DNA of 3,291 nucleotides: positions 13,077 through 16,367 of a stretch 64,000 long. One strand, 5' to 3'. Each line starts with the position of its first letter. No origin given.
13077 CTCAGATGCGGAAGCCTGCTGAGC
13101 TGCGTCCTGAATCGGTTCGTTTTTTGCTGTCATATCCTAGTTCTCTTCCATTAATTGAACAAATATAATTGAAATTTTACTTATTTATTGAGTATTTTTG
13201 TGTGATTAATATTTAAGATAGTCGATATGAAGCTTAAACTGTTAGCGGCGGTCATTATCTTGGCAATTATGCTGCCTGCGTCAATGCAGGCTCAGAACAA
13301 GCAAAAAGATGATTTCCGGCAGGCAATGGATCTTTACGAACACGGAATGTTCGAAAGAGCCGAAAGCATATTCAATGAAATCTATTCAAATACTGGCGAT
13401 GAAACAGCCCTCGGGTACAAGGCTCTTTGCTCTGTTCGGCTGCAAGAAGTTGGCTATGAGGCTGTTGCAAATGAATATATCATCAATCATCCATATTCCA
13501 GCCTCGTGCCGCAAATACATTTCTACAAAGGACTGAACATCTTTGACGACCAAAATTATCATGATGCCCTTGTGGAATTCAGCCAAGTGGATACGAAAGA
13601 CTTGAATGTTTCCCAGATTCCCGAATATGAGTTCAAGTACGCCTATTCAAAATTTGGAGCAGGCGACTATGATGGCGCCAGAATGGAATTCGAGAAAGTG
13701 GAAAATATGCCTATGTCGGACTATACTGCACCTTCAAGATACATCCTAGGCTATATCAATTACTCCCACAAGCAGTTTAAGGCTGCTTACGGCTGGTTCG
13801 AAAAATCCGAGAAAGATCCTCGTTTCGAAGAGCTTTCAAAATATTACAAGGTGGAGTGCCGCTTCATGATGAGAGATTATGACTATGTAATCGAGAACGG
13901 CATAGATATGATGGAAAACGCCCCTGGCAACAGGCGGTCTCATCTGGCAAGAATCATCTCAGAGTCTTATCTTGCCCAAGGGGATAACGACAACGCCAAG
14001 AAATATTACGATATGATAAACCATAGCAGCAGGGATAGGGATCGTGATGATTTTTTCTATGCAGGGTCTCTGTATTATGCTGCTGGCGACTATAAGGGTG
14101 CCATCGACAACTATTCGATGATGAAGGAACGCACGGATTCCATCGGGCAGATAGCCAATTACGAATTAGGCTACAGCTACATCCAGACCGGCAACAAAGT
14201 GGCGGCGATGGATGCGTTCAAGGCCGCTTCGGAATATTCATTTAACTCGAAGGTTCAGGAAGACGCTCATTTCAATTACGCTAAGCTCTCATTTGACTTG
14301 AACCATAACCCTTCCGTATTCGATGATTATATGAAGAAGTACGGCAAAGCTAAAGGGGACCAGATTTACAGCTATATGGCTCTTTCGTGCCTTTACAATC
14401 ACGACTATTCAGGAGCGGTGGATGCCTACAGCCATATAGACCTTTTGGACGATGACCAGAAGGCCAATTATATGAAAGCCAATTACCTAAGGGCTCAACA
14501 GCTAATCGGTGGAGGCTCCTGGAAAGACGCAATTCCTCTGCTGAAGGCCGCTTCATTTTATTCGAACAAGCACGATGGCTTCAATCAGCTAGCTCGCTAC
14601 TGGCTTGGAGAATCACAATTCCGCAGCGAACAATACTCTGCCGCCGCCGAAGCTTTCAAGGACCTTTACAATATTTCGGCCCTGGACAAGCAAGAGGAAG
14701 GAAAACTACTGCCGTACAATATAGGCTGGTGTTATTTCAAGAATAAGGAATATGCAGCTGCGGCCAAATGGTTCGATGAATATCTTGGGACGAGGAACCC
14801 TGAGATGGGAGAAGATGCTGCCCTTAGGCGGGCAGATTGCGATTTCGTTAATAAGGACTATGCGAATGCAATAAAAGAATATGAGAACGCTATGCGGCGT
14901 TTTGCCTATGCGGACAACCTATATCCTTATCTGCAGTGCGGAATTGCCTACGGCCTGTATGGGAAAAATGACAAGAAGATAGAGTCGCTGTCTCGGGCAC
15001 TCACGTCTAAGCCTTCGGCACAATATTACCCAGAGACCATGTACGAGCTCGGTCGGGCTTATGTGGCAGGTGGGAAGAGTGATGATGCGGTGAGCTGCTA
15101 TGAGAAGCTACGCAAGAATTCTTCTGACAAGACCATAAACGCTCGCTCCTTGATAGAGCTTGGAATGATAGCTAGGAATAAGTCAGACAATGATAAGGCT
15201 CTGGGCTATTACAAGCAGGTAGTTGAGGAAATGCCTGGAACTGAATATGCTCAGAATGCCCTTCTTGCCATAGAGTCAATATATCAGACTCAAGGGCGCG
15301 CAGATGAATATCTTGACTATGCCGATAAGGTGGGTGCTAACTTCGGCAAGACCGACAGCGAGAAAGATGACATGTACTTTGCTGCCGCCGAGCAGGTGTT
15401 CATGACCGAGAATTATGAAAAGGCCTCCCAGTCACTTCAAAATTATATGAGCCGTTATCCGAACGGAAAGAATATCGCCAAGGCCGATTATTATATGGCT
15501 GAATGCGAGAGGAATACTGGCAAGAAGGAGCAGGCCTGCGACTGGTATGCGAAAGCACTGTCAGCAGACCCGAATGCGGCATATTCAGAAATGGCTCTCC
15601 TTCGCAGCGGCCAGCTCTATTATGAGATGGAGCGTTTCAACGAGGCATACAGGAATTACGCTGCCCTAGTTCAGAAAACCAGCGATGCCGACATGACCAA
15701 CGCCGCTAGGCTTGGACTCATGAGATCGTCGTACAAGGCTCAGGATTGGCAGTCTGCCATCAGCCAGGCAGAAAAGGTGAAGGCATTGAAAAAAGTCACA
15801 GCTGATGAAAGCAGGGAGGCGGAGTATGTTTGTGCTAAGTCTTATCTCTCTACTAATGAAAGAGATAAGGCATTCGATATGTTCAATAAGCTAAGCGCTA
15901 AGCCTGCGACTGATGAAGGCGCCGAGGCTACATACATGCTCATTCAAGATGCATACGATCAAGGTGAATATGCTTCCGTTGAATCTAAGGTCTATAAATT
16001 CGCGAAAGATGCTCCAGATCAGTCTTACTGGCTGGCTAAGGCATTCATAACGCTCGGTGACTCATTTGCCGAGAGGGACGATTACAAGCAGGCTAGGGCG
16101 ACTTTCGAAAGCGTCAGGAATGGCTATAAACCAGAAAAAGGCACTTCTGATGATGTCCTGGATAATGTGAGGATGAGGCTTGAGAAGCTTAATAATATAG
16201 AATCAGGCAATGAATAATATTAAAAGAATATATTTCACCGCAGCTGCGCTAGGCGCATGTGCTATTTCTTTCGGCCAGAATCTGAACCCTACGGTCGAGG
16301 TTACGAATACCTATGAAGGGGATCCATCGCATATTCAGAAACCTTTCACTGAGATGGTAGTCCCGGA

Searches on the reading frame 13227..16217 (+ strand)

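Call 12: search_protein_families(library=ncbifam, proteins=[window:13227-16217:+], max_evalue=0.00001)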
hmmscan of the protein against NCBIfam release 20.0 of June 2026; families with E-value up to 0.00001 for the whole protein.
window:13227-16217:+ (996 aa): 10 families
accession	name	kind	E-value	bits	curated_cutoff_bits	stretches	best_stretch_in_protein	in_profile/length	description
TIGR02795.1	tol_pal_ybgF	equivalog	1.9e-45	154.3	90.1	2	716-827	4-115/119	tol-pal system protein YbgF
NF040959.1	MamA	equivalog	5.8e-21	74.9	200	0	706-835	29-151/204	magnetosome protein MamA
NF008068.0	PRK10803.1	equivalog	2.1e-16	60.6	383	2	580-678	158-256/263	cell division protein CpoB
TIGR03302.1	OM_YfiO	subfamily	1.7e-15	57.2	81.4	0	770-849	16-94/239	outer membrane protein assembly factor BamD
NF008757.0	PRK11788.1-5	equivalog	1.4e-13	50.8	363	0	589-749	171-317/388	lipopolysaccharide assembly protein LapB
NF052312.1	T9SS_PorW_SprE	equivalog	5.1e-11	41.9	250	0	531-741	143-355/716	type IX secretion system periplasmic lipoprotein PorW/SprE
NF053607.1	CHU_0125_OmpA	equivalog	2e-08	33.2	620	0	717-828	22-127/639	CHU_0125 family OmpA-like outer membrane integrity protein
NF008755.0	PRK11788.1-3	equivalog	3e-06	26.8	430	0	816-941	132-256/388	lipopolysaccharide assembly protein LapB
NF047507.1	TPR_BatC_Lepto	exception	6.7e-06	25.7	175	0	616-679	72-136/214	TPR repeat-containing protein BatC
TIGR02521.1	type_IV_pilW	equivalog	7e-06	25.7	154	1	542-668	112-232/234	type IV pilus biogenesis/stability protein PilW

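Call 13: search_protein_families(library=pfam, proteins=[window:13227-16217:+], max_evalue=0.00001)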
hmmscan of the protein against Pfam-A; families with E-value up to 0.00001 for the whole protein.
window:13227-16217:+ (996 aa): 13 families
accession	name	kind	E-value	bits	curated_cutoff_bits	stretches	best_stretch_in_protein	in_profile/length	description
PF13432.12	TPR_16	-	1.3e-28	99.4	32.7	0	606-668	1-60/65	Tetratricopeptide repeat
PF07719.23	TPR_2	-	8.6e-28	94.6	27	0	755-783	5-33/34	Tetratricopeptide repeat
PF13174.12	TPR_6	-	1.2e-26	91.9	26.3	0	603-631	1-29/33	Tetratricopeptide repeat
PF14559.12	TPR_19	-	2.9e-15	56.8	25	0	466-520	3-52/68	Tetratricopeptide repeat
PF13424.12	TPR_12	-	1.4e-13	51.2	30.1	0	604-667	5-73/77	Tetratricopeptide repeat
PF13428.12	TPR_14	-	2.8e-13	49.6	23.5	0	753-785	3-35/44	Tetratricopeptide repeat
PF12895.13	ANAPC3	-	2.7e-12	47.2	27.2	0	500-554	30-81/82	Anaphase-promoting complex, cyclosome, subunit 3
PF10602.15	RPN7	-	1e-10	42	29.6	0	788-872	36-120/174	26S proteasome subunit RPN7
PF00515.34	TPR_1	-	2.8e-10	40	27.8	0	497-518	5-26/34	Tetratricopeptide repeat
PF13181.12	TPR_8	-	1.2e-09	38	25.7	0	759-783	9-33/34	Tetratricopeptide repeat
PF21545.3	T7SS_EccA1_N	-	1.8e-08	34.5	27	0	609-679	175-244/272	T7SS, ESX-1 secretion system protein EccA1, N-terminal domain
PF13176.12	TPR_7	-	4.6e-07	29.9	27.9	0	605-627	2-24/36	Tetratricopeptide repeat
PF13525.12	YfiO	-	6.5e-07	29.8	25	0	531-685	7-136/203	Outer membrane lipoprotein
